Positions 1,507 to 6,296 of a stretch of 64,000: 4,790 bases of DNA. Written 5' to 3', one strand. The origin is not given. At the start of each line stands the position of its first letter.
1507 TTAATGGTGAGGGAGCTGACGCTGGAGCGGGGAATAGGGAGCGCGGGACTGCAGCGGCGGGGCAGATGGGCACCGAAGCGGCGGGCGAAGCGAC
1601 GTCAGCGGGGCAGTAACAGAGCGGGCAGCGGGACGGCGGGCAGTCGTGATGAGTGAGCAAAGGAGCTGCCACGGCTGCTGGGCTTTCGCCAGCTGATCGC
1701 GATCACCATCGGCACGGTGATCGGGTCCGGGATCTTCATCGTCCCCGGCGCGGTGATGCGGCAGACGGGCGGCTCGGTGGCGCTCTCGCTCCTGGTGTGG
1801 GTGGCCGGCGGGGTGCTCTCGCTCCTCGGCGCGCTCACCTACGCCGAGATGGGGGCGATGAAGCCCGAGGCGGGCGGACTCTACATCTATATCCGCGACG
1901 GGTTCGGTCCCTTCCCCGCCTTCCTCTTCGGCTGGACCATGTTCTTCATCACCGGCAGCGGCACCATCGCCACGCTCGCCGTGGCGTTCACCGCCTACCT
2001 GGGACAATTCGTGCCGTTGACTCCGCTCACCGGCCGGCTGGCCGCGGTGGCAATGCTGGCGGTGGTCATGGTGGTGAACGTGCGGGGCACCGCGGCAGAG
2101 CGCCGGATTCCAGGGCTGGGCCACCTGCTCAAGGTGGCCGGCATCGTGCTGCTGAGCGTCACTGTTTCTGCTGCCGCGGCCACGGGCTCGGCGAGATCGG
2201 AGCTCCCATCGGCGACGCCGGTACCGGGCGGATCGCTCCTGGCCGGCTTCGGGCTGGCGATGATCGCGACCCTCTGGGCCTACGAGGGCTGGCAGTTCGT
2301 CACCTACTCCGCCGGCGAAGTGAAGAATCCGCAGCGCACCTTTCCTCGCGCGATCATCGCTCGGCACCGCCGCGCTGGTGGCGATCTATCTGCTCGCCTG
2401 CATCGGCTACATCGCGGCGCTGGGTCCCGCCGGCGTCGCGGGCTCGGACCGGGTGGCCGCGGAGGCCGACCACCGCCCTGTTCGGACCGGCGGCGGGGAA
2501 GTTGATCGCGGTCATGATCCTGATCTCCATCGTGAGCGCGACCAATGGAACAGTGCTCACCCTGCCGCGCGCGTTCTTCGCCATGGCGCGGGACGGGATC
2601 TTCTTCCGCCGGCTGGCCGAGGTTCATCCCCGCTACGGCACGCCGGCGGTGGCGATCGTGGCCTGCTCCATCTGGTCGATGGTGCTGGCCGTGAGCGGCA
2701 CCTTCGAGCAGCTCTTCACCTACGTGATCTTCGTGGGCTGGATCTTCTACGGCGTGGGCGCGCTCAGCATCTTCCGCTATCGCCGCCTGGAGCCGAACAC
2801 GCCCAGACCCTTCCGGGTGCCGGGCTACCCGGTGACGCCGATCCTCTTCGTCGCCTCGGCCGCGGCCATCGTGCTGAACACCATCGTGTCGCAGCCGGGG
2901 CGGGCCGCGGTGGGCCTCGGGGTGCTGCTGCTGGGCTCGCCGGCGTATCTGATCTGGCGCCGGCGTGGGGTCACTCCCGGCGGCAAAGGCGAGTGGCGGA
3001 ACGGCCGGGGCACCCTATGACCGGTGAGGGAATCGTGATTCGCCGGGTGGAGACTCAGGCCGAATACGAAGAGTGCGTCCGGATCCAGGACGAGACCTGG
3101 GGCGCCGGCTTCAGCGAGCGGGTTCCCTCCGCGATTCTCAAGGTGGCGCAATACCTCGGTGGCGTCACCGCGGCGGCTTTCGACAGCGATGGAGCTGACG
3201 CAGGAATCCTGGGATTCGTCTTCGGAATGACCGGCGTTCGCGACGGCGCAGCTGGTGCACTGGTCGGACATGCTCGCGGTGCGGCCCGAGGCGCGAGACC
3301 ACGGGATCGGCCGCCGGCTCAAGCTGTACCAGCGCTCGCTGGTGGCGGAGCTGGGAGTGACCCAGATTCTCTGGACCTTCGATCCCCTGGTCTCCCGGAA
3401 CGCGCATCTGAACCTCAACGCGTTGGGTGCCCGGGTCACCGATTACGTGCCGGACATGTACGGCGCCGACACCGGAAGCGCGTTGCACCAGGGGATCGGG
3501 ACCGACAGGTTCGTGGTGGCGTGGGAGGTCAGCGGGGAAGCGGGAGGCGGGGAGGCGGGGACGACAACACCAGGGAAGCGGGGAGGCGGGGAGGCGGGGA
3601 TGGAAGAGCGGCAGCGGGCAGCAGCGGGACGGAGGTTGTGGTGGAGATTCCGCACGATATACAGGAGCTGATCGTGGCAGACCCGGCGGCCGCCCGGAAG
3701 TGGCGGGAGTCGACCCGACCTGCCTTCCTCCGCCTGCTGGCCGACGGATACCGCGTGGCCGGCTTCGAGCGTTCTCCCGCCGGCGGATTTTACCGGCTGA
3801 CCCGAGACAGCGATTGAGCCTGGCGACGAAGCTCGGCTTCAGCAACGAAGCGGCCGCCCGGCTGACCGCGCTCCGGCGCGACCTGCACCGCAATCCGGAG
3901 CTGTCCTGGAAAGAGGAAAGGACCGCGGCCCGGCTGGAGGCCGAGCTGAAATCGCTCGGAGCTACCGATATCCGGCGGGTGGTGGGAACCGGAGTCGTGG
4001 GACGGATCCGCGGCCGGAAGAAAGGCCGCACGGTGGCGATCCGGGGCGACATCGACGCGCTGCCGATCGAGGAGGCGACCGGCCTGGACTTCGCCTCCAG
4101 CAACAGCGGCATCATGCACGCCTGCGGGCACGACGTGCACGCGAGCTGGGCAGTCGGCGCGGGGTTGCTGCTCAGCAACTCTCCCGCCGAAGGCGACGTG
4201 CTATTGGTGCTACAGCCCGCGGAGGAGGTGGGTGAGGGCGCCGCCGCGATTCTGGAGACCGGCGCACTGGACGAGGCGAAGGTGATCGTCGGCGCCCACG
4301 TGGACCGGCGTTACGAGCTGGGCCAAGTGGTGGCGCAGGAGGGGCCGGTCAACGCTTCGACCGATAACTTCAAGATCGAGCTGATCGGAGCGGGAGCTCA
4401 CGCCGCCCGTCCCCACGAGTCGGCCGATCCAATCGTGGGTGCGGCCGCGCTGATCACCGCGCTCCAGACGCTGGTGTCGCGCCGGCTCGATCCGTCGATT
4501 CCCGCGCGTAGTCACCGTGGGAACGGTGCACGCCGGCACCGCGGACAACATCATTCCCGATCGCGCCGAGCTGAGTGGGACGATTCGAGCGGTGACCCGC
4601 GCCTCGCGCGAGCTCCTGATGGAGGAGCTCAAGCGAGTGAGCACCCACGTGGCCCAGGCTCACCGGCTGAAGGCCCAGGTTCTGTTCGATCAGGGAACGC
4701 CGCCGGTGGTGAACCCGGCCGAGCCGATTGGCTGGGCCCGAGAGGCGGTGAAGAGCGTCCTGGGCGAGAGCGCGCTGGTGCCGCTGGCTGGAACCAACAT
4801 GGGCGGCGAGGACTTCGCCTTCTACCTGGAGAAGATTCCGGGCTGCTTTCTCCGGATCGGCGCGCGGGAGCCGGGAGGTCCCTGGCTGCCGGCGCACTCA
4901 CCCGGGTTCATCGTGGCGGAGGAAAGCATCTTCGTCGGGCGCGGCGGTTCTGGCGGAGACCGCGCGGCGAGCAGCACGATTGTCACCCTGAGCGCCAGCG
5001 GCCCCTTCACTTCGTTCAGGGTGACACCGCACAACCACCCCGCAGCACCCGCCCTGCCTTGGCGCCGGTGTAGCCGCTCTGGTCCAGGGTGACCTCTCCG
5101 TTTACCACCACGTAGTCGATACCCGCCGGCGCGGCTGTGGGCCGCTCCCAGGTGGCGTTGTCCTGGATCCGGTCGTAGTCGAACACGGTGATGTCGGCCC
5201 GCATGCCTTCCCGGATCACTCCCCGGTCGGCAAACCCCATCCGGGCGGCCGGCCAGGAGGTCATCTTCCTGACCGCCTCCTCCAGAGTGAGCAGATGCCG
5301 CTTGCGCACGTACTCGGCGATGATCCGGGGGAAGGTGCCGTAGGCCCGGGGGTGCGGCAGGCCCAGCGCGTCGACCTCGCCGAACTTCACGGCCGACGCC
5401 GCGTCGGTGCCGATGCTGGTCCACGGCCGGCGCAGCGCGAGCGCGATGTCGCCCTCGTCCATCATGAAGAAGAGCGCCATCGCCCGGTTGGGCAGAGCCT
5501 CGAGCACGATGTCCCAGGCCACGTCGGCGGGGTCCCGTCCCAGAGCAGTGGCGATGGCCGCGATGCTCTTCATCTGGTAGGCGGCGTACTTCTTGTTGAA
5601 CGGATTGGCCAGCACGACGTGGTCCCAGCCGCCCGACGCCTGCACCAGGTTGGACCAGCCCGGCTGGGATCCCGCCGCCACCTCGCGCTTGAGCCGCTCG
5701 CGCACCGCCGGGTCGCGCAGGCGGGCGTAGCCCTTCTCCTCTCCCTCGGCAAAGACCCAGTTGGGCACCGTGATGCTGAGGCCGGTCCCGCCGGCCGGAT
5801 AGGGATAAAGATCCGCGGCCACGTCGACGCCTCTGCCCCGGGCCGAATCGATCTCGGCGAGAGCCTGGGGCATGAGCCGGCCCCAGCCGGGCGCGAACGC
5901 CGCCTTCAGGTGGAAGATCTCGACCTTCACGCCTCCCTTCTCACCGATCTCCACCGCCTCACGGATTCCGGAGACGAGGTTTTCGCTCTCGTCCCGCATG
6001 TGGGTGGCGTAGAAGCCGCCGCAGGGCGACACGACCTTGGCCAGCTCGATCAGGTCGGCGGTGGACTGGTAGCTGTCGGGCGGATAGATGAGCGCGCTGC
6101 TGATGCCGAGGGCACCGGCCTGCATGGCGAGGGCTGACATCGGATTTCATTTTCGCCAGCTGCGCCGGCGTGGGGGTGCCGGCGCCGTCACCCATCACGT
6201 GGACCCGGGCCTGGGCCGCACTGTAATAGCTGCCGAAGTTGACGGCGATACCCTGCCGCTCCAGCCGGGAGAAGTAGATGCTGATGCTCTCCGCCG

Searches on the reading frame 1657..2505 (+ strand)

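Call 84: search_protein_families(library=pfam, proteins=[window:1657-2505:+], max_evalue=0.0001)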
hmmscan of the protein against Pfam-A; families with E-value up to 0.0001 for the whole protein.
window:1657-2505:+ (282 aa): 2 families
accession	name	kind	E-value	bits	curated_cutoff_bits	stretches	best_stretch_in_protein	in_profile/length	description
PF13520.12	AA_permease_2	-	5e-31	108.5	27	1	8-234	1-224/427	Amino acid permease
PF00324.27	AA_permease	-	1.5e-19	70.5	24.6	1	13-234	2-230/470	Amino acid permease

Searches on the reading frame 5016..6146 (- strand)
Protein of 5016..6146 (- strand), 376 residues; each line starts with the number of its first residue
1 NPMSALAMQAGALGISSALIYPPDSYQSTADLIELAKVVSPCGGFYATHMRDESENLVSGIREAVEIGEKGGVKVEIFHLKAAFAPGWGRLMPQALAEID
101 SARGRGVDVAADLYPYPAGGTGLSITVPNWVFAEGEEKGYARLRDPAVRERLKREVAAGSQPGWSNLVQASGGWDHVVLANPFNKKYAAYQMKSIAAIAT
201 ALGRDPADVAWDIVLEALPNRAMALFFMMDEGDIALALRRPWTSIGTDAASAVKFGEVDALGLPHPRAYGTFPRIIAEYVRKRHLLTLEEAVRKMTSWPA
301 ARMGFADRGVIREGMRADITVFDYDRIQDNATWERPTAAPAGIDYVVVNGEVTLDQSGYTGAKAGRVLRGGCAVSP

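Call 82: search_protein_families(library=pfam, proteins=[window:5016-6146:-], max_evalue=0.0001)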
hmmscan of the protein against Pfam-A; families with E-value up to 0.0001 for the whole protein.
window:5016-6146:- (376 aa): 2 families
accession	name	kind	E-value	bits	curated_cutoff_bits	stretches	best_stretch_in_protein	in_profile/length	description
PF07969.17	Amidohydro_3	-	9.2e-17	62.1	29.7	1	264-353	382-471/472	Amidohydrolase family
PF01979.26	Amidohydro_1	-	2.4e-07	30.8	25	1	244-352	246-344/345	Amidohydrolase family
